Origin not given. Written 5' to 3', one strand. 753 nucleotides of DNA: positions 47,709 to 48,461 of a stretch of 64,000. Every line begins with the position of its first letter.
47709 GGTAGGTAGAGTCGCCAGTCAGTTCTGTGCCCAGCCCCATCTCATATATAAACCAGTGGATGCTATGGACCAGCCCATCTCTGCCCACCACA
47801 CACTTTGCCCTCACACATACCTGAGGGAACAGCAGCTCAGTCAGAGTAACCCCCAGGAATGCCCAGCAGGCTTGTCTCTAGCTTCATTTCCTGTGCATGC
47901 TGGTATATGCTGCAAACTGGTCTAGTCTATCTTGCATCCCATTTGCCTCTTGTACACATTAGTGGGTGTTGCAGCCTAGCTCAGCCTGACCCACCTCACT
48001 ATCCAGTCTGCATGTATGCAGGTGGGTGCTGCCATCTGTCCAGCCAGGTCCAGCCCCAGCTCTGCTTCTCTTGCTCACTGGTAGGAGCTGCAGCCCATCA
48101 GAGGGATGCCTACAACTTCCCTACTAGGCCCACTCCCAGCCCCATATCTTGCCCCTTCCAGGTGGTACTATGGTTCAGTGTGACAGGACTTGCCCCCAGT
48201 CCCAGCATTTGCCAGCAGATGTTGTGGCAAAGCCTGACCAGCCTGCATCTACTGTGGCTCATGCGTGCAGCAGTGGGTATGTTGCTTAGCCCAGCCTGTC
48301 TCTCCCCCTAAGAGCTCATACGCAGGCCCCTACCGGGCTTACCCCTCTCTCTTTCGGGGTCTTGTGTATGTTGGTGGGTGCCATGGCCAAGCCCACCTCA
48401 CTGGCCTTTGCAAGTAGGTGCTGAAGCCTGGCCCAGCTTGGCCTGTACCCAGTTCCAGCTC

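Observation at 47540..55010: Locus-restricted cluster of an unclassified composite repeat (550-bp head + ~75-bp degenerate tandem array), including a tandem pair and an inverted pair between QPRT and SPN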

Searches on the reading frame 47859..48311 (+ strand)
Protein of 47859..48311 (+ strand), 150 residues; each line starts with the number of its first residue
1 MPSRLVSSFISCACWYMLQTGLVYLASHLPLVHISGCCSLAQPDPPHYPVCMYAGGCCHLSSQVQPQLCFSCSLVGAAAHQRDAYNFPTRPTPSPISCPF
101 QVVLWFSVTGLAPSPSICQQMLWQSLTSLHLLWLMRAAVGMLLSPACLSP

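Call 17: search_protein_families(library=pfam, proteins=[window:47859-48311:+], max_evalue=1)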
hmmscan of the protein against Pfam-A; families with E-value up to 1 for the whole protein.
window:47859-48311:+ (150 aa): 0 families
